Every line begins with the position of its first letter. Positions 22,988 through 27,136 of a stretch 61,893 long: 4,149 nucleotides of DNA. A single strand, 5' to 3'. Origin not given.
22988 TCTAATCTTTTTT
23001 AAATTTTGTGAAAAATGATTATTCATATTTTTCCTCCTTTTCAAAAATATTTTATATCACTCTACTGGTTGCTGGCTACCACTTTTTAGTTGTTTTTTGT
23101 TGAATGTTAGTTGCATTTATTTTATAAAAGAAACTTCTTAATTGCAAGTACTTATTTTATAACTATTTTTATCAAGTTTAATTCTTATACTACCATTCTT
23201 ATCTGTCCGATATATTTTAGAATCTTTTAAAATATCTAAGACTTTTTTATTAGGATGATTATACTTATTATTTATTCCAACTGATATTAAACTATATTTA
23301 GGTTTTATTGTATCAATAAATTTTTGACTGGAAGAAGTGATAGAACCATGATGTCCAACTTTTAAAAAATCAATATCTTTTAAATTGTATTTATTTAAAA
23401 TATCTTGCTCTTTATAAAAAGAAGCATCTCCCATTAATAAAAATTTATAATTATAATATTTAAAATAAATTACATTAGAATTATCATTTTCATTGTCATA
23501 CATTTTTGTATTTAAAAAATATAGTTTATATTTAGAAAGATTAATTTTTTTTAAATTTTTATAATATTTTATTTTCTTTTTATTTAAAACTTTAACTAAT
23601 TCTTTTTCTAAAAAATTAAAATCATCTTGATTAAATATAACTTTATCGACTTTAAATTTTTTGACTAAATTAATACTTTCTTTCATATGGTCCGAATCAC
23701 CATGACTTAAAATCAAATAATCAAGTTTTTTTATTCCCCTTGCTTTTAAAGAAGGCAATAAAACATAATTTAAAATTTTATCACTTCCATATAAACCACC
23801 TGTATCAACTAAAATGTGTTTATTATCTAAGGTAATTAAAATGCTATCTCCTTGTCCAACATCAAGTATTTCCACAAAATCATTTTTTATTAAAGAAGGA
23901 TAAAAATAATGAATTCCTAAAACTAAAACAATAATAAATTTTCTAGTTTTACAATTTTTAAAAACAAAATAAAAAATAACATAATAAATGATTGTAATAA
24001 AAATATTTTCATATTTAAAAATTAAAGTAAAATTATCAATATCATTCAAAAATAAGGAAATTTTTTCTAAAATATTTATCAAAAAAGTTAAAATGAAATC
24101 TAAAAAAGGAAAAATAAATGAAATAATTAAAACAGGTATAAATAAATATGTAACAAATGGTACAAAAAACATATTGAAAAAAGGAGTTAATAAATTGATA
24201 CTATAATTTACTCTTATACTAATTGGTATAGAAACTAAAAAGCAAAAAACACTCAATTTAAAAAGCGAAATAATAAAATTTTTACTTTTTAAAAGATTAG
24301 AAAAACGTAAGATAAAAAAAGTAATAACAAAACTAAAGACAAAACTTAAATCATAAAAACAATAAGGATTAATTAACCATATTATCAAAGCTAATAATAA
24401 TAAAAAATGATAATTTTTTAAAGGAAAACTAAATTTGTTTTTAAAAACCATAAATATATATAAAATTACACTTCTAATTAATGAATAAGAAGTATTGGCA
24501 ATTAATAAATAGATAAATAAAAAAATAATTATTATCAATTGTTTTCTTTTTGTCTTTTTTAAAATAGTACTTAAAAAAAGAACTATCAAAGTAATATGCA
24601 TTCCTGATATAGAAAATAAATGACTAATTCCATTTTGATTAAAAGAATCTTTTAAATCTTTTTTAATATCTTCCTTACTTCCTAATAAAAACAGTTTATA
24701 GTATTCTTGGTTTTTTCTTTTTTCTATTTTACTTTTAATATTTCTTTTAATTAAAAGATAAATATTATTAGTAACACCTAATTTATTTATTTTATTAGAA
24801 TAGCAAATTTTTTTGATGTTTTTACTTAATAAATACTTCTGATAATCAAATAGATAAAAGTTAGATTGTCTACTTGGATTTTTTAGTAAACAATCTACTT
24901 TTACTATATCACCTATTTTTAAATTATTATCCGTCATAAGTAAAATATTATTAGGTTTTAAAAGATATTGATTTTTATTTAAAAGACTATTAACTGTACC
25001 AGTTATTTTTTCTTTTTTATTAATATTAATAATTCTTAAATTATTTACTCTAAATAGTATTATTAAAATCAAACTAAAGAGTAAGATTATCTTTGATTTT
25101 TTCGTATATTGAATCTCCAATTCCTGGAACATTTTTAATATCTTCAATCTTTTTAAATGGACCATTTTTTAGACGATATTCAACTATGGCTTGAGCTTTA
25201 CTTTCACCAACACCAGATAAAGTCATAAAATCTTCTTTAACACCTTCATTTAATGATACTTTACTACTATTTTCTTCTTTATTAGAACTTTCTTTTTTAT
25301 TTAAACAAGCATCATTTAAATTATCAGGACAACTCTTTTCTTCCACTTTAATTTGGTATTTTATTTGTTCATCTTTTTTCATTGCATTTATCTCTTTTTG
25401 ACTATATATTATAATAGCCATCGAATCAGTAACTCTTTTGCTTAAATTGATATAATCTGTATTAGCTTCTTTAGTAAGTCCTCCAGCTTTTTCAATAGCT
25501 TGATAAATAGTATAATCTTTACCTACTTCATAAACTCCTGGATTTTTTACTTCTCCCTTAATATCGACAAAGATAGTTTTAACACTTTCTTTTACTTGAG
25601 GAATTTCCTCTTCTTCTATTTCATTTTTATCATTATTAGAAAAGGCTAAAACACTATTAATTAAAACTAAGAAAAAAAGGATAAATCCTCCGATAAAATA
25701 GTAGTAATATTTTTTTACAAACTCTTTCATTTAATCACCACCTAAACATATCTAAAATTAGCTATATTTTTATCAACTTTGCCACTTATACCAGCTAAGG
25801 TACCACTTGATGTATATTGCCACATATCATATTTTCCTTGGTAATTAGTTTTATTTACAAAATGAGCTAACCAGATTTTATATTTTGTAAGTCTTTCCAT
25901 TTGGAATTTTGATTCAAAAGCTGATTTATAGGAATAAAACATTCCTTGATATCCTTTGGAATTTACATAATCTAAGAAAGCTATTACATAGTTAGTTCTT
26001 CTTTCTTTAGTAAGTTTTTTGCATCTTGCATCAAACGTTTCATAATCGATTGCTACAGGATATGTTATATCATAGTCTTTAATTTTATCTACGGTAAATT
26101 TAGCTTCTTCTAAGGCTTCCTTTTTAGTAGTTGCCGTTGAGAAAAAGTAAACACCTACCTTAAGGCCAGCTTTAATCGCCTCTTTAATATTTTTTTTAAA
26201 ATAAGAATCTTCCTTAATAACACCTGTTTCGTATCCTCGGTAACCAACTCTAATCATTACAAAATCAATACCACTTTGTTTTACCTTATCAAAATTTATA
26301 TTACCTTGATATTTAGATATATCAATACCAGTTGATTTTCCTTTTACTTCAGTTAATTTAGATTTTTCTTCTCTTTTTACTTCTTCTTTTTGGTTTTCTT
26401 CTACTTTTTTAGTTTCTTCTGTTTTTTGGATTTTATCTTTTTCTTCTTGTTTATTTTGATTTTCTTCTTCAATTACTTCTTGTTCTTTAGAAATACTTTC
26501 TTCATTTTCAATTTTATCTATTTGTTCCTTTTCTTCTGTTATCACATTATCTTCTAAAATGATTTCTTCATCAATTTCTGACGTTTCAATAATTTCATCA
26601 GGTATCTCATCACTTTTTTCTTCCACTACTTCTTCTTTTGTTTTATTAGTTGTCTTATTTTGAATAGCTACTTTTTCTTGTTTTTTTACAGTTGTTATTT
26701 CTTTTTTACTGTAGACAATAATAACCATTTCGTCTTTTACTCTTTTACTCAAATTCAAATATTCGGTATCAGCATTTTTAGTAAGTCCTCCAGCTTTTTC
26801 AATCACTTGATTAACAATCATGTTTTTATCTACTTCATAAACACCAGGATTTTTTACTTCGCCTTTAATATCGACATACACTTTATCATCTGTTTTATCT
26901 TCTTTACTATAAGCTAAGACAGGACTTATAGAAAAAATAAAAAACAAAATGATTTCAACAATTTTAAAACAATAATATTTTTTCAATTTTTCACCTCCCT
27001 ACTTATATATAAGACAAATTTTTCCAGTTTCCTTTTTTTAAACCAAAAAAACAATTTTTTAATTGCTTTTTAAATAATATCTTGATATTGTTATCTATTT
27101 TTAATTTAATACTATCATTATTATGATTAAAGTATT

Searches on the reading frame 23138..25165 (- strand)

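Call 38: search_protein_families(library=pfam, proteins=[window:23138-25165:-], max_evalue=0.001)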
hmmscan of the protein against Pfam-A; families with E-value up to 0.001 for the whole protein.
window:23138-25165:- (675 aa): 4 families
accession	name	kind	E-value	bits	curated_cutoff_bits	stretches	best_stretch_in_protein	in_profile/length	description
PF03772.21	Competence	-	1.3e-39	136.6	23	1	160-402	2-264/270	Competence protein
PF00753.33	Lactamase_B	-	1.4e-20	74.5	22.7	1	435-630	2-195/196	Metallo-beta-lactamase superfamily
PF13567.11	DUF4131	-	2.7e-07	30.9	31.6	1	51-127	99-163/165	Domain of unknown function (DUF4131)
PF19583.5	ODP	-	0.00075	19.9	27.2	0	441-556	5-115/194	ODP family beta lactamase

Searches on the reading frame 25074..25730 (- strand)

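Call 38: search_protein_families(library=pfam, proteins=[window:25074-25730:-], max_evalue=0.001)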
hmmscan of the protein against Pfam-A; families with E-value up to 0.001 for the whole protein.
window:25074-25730:- (218 aa): 6 families
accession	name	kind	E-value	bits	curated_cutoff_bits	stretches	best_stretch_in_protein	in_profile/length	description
PF12836.13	HHH_3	-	3.4e-18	66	27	1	154-217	2-65/65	Helix-hairpin-helix motif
PF10531.15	SLBB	-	5.1e-13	49.1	27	1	55-101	2-47/55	SLBB domain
PF00633.29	HHH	-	2.7e-08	33.7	24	1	166-185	11-30/30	Helix-hairpin-helix motif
PF22461.2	SLBB_2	-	3.1e-07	30.8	27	1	55-103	3-50/79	SLBB domain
PF06514.17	PsbU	-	0.00041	20.7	24.5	1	145-215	2-68/93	Photosystem II 12 kDa extrinsic protein (PsbU)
PF14579.12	HHH_6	-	0.00086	19.9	25.6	0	168-199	27-58/90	Helix-hairpin-helix motif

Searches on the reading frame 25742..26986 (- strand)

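Call 38: search_protein_families(library=pfam, proteins=[window:25742-26986:-], max_evalue=0.001)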
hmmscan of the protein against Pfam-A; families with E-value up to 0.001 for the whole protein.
window:25742-26986:- (414 aa): 3 families
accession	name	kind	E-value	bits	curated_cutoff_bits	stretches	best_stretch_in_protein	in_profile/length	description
PF01183.26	Glyco_hydro_25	-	2.9e-35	122.7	27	1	221-400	1-180/180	Glycosyl hydrolases family 25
PF10531.15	SLBB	-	2.1e-14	53.5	27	1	37-89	1-52/55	SLBB domain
PF22461.2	SLBB_2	-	2.5e-06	27.9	27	1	38-83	3-50/79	SLBB domain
